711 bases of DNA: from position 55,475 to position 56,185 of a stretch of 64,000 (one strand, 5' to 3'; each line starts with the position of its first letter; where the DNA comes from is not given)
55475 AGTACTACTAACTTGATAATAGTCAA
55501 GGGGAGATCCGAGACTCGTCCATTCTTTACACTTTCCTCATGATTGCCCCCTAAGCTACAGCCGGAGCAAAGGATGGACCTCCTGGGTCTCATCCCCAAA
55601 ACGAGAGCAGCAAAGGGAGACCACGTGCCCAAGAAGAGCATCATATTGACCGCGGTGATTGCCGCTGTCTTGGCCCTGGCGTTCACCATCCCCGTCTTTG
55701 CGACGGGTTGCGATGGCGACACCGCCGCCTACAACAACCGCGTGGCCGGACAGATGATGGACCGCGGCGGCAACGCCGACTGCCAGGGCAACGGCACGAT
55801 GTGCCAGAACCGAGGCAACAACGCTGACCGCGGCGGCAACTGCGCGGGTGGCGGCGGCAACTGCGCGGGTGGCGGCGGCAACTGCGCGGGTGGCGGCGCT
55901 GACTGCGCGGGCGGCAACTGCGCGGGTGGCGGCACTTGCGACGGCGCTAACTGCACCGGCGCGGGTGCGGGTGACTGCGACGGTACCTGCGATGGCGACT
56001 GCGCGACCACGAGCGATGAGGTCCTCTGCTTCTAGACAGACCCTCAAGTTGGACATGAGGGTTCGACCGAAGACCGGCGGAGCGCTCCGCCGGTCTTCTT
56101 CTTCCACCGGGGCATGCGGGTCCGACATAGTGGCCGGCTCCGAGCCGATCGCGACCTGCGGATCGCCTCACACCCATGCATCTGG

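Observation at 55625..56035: Secreted Cys/Gly-rich heptad-repeat lipoprotein (GGGGNCA x about 5) just upstream of the hgcAB cluster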

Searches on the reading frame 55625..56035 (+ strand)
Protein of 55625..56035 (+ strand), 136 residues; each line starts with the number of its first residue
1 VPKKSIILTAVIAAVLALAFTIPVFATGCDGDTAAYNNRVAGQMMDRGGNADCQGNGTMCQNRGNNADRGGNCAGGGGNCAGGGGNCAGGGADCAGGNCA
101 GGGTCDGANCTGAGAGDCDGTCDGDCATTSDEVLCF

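Call 5: search_protein_families(library=pfam, proteins=[window:55625-56035:+], max_evalue=0.01)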
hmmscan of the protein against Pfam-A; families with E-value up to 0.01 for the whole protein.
window:55625-56035:+ (136 aa): 0 families

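Call 6: find_homologous_proteins(query=window:55625-56032:+, max_evalue=0.01)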
Query seq(136 aa) (136 aa): 4 proteins with E <= 0.01 among 1716 candidates.
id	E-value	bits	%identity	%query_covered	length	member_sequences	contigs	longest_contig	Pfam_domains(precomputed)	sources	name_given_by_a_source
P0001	3.6e-78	278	99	100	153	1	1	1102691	-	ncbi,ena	-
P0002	2.3e-51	191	76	100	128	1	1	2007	-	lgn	-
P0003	7.0e-50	187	70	100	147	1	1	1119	-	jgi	jgi:hypothetical protein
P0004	9.9e-29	118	57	100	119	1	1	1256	-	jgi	jgi:hypothetical protein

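Call 7: search_protein_families(library=ncbifam, proteins=[window:55625-56035:+], max_evalue=0.1)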
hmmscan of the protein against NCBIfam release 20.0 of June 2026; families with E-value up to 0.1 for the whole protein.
window:55625-56035:+ (136 aa): 0 families

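Call 9: find_encoding_contigs(protein=P0001, flank=10000, max_places=5)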
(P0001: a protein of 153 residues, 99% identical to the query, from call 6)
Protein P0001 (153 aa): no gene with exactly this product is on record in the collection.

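Call 11: find_encoding_contigs(protein=P0002, flank=10000, max_places=5)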
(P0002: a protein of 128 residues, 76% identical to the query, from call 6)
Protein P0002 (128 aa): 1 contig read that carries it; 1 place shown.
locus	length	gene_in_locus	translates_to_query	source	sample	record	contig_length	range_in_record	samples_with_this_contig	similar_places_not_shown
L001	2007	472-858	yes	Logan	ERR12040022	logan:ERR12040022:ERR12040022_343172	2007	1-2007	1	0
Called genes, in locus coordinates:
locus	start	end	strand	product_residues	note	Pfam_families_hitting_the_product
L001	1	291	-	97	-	?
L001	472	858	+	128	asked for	-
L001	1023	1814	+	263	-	-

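Call 12: find_encoding_contigs(protein=P0003, flank=10000, max_places=5)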
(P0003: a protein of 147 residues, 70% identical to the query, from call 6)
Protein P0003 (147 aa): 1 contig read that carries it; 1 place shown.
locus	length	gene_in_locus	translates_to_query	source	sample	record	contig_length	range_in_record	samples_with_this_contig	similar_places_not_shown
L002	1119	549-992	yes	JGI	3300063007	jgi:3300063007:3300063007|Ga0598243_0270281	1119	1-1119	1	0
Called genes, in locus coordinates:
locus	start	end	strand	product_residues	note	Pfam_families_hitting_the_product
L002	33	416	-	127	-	PF03551:PadR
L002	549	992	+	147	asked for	-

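Call 13: find_encoding_contigs(protein=P0004, flank=10000, max_places=5)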
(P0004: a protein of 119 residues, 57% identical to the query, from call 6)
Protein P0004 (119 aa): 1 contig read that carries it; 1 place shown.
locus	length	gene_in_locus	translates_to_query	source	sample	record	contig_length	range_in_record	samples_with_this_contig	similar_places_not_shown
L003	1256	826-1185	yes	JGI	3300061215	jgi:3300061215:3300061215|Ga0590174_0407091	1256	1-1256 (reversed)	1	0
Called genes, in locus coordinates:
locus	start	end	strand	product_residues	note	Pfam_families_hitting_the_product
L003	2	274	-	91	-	?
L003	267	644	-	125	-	PF03551:PadR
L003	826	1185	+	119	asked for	-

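Call 14: find_related_loci(query=A1, collection=genome_contigs, flank=10000)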
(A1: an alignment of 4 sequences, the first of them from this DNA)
Query A1 (136 aa) in genome_contigs; peptide patterns used: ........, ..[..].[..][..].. (x = any residue, [..] = any of these).
57 stretches matched a pattern, but none encodes a relative of the query by tblastn (E <= 1e-3).

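Call 15: find_related_loci(query=A1, collection=metagenome_contigs, flank=10000)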
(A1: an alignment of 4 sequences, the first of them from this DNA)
Query A1 (136 aa) in metagenome_contigs; peptide patterns used: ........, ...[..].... (x = any residue, [..] = any of these).
483 stretches matched a pattern; 1 encode a relative of the query (tblastn E <= 1e-3); 1 distinct loci.
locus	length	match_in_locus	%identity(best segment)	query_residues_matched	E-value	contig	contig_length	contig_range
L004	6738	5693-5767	60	18-42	5e-7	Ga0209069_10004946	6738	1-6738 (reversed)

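Call 30: search_solved_structures(query=window:55703-56032:+, max_evalue=10)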
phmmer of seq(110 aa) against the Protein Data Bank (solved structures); distinct sequences matched with E-value up to 10: 0.

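Call 31: search_protein_families(library=pfam, proteins=[window:55703-56032:+, P0002, P0003, P0004], max_evalue=10)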
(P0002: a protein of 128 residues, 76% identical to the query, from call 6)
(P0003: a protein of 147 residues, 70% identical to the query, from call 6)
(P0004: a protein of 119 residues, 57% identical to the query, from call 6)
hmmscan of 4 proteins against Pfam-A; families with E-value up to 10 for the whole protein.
seq(110 aa): 0 families

P0002 (128 aa): 2 families
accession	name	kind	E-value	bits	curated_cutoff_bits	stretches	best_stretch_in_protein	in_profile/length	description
PF07172.16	GRP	-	0.038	15.1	30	1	1-95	1-90/90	Glycine rich protein family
PF03137.26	OATP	-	0.061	12.1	25.8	1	4-98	362-456/545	Organic Anion Transporter Polypeptide (OATP) family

P0003 (147 aa): 2 families
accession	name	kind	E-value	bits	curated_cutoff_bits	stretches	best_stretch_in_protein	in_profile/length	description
PF03137.26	OATP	-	0.024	13.4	25.8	1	20-134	361-456/545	Organic Anion Transporter Polypeptide (OATP) family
PF22807.2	TrAA12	-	0.058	12.1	30.9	1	69-140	370-436/463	TrAA12-like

P0004 (119 aa): 2 families
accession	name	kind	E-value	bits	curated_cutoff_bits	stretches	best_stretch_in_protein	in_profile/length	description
PF22807.2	TrAA12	-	0.0011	17.9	30.9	1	39-112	370-438/463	TrAA12-like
PF03137.26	OATP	-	0.0078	15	25.8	1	4-112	362-458/545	Organic Anion Transporter Polypeptide (OATP) family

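Call 33: predict_structure(alignment_id=A1)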
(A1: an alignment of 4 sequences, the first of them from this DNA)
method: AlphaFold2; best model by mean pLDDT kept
length: 136 residues; sequences in the alignment: 4
mean_pLDDT: 38.3   pTM: 0.17
mean pLDDT of the five models: 38.3, 37.1, 37.0, 36.2, 35.4
residues with pLDDT >= 90: 0; 70-90: 1; 50-70: 20; < 50: 115
segments of 3 or more residues with pLDDT < 50: 23-136
pLDDT, mean of each block of 10 residues (from residue 1): 57 62 42 39 38 31 33 29 29 33 42 39 31 27
secondary structure, 60 per line:
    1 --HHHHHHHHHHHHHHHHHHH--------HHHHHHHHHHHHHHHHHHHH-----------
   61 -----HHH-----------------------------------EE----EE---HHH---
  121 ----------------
elements in order: H3-21 H30-49

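Call 38: search_protein_representatives(alignment_id=A1)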
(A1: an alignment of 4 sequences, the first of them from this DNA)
Query: 4 sequences, 131 profile positions. Proteins with E-value up to 0.001 (for the whole library): 7; up to 1e-10: 2; up to 1e-30: 1. The best 7 are listed.
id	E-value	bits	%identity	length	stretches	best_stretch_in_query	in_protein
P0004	8.3e-53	194.1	-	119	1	1-131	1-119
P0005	8.0e-14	68.1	-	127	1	1-123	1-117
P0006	3.1e-09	53.2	-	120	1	1-115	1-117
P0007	1.4e-08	51.1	-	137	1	2-120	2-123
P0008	1.5e-08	51.0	-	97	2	1-53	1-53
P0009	9.6e-08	48.4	-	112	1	2-130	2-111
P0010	6.2e-04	36.1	-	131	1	4-122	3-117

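Call 40: find_encoding_contigs(protein=P0009, flank=10000, max_places=4)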
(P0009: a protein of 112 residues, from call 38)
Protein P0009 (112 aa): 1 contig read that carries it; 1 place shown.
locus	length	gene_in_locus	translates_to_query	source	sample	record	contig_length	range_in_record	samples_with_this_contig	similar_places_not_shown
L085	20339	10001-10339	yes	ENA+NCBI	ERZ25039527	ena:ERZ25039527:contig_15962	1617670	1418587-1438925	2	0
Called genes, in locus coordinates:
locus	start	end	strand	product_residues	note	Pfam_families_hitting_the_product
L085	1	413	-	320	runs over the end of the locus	PF00920:ILVD_EDD_N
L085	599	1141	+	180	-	PF00202:Aminotran_3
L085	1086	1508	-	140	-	-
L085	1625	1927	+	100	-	PF00202:Aminotran_3 (weak)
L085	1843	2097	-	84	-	-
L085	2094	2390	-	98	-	PF09587:PGA_cap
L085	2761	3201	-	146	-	-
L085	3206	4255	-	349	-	PF09587:PGA_cap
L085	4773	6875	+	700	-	PF02629:CoA_binding, PF13380:CoA_binding_2, PF13607:Succ_CoA_lig, PF00549:Ligase_CoA (faint), PF19045:Ligase_CoA_2, PF13549:ATP-grasp_5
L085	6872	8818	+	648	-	PF02550:AcetylCoA_hydro, PF00455:DeoRC (faint), PF13336:AcetylCoA_hyd_C, PF13302:Acetyltransf_3 (weak), PF00583:Acetyltransf_1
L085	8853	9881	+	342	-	-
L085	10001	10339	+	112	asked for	-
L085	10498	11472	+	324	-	-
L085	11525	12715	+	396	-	PF03599:CdhD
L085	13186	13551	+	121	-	-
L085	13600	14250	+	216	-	-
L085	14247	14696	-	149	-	PF06941:NT5C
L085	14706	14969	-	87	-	-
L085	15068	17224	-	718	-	PF03190:Thioredox_DsbH, PF13899:Thioredoxin_7, PF06662:C5-epim_C (faint)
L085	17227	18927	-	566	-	PF12229:PG_binding_4, PF04294:VanW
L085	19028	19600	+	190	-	PF01661:Macro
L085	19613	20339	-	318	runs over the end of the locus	PF13310:Virulence_RhuM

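Call 41: find_encoding_contigs(protein=P0008, flank=10000, max_places=4)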
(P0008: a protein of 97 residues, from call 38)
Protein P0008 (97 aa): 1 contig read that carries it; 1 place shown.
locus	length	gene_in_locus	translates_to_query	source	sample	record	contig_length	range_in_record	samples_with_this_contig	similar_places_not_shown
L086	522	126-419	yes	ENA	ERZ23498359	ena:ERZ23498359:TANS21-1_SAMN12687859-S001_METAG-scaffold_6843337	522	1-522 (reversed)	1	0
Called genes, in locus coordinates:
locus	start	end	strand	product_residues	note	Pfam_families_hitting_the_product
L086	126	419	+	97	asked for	-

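Call 43: find_encoding_contigs(protein=P0005, flank=10000, max_places=4)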
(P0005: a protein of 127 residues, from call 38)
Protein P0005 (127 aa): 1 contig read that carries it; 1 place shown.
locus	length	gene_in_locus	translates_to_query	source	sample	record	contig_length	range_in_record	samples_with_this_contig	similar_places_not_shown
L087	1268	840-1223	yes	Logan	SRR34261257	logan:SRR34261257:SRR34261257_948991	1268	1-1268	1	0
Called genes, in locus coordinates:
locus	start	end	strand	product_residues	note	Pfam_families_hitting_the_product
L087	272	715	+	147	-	-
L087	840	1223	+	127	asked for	-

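Call 44: find_encoding_contigs(protein=P0007, flank=10000, max_places=4)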
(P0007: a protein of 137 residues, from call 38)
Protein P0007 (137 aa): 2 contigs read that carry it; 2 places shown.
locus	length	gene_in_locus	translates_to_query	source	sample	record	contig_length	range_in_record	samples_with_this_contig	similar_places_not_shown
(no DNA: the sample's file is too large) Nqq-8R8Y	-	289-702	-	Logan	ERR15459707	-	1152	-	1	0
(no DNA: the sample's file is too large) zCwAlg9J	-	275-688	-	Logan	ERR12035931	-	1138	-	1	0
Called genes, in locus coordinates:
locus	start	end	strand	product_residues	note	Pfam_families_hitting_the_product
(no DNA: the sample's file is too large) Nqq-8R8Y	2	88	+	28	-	?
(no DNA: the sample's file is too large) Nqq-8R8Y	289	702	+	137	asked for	-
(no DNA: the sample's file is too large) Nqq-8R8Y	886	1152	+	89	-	?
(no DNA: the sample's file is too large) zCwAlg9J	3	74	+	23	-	?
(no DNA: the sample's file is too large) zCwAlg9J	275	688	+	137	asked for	-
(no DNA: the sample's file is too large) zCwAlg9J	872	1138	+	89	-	?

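Call 46: find_encoding_contigs(protein=P0010, flank=10000, max_places=4)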
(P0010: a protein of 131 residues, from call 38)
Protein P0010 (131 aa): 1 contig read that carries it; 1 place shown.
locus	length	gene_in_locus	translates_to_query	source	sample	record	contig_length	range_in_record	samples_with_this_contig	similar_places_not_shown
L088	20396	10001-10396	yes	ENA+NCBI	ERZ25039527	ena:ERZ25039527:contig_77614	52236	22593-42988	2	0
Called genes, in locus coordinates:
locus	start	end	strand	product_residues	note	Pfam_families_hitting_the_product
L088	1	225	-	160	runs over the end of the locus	PF00920:ILVD_EDD_N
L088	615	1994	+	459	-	PF00202:Aminotran_3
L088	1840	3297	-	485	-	PF09587:PGA_cap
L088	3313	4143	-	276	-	PF09587:PGA_cap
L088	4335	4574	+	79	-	-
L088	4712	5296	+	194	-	PF02629:CoA_binding, PF13380:CoA_binding_2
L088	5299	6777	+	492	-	PF13607:Succ_CoA_lig, PF19045:Ligase_CoA_2, PF13549:ATP-grasp_5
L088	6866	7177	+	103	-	-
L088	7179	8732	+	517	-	PF02550:AcetylCoA_hydro, PF13336:AcetylCoA_hyd_C, PF13302:Acetyltransf_3 (weak), PF00583:Acetyltransf_1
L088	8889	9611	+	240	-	-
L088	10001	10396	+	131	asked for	-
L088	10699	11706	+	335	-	-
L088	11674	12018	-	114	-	PF02452:PemK_toxin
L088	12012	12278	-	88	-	-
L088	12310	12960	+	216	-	-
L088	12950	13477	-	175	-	PF06941:NT5C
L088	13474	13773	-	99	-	-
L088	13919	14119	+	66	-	PF10049:DUF2283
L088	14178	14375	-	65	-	-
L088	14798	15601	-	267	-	-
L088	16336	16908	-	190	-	PF04294:VanW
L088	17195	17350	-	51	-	-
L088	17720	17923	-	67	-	-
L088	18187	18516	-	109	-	PF13560:HTH_31, PF01381:HTH_3, PF12844:HTH_19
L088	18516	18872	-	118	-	PF05973:Gp49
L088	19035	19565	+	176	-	PF01661:Macro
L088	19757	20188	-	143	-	-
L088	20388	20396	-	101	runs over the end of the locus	PF05013:FGase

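Call 47: find_encoding_contigs(protein=P0006, flank=10000, max_places=4)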
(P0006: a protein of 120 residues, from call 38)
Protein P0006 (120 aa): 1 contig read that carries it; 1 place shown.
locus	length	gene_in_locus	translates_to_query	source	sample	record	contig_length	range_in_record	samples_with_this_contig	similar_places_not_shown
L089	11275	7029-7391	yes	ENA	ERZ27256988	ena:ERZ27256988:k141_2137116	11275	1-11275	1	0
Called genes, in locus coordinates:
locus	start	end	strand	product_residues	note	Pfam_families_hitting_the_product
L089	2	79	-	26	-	?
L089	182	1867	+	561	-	PF08241:Methyltransf_11 (faint)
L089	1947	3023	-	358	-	PF13796:Sensor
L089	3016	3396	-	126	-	PF03551:PadR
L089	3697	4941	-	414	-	PF13784:Fic_N, PF02661:Fic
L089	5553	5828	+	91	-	PF22513:FitA-like_RHH, PF03869:Arc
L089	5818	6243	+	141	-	PF01850:PIN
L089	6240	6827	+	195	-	PF01966:HD (weak)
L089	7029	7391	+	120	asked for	-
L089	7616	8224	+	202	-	PF13489:Methyltransf_23 (weak), PF01209:Ubie_methyltran, PF13847:Methyltransf_31, PF08241:Methyltransf_11, PF08242:Methyltransf_12, PF13649:Methyltransf_25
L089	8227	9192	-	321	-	PF00892:EamA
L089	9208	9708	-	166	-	PF00106:adh_short, PF08659:KR (weak), PF13561:adh_short_C2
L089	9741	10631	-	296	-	PF12797:Fer4_2 (faint), PF00037:Fer4 (weak), PF12800:Fer4_4 (faint), PF12838:Fer4_7, PF13187:Fer4_9, PF13237:Fer4_10, PF14697:Fer4_21 (weak), PF00037:Fer4 (weak), +1 more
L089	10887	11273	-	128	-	?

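Call 50: find_homologous_proteins(query=A3, max_evalue=0.001)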
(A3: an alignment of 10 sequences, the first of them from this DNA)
Query A3 (10 sequences) (136 aa, profile of the alignment): 14 proteins with E <= 0.001 among 8000 candidates.
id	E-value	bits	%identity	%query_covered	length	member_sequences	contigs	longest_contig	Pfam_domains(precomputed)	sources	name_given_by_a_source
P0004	1.6e-41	159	57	100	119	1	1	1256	-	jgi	jgi:hypothetical protein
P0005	1.9e-40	156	32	93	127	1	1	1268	-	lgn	-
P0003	2.4e-36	142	70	100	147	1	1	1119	-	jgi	jgi:hypothetical protein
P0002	3.7e-35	139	76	100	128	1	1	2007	-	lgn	-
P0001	1.2e-33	134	99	100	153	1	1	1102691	-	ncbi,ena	-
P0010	2.2e-32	130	36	100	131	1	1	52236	-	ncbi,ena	-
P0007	1.3e-31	127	37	79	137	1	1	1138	-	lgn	-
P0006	1.2e-26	111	38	65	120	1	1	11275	-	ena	-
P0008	4.3e-24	103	35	100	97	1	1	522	-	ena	-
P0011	1.7e-18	85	36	90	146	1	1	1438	-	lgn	-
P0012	7.3e-12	63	68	14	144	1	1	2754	-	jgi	jgi:hypothetical protein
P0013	1.4e-11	62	40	90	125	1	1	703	-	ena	-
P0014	1.5e-6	46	31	90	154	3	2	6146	-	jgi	jgi:hypothetical protein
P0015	5.3e-5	41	33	90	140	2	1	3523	-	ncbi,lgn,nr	ncbi:MAG: hypothetical protein SVX38_11075 [Chloroflexota bacterium]|nr:hypothetical protein [Chloro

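Call 51: search_protein_families(library=pfam, proteins=[P0005, P0006, P0007, P0008, P0009, P0010], max_evalue=10)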
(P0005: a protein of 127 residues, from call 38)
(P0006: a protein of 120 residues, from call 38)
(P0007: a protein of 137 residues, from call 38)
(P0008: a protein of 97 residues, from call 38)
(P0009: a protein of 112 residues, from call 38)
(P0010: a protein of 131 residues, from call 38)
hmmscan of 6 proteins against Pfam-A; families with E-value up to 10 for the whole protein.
P0005 (127 aa): 1 family
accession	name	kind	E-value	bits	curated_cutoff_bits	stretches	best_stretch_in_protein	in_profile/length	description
PF00066.22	Notch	-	8.2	7.4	21.2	1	106-119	14-27/36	LNR domain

P0006 (120 aa): 4 families
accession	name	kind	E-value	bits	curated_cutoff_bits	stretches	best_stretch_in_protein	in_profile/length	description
PF22807.2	TrAA12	-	2.6e-05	23.2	30.9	1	23-115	342-433/463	TrAA12-like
PF13786.12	DUF4179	-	0.12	13.2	30.1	1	3-43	6-48/94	Domain of unknown function (DUF4179)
PF04415.17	DUF515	-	0.27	10.1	29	1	2-29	28-55/449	Protein of unknown function (DUF515)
PF02706.20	Wzz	-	0.49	11.2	25.5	1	2-27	13-38/91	Chain length determinant protein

P0007 (137 aa): 1 family
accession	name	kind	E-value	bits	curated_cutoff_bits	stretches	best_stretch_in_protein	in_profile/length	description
PF03137.26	OATP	-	0.016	14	25.8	1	1-108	359-455/545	Organic Anion Transporter Polypeptide (OATP) family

P0008 (97 aa): 1 family
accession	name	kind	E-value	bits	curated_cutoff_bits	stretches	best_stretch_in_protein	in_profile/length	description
PF16860.10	CX9C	-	0.029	14.7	26.4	1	26-47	5-26/44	CHCH-CHCH-like Cx9C, IMS import disulfide relay-system,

P0009 (112 aa): 0 families

P0010 (131 aa): 0 families
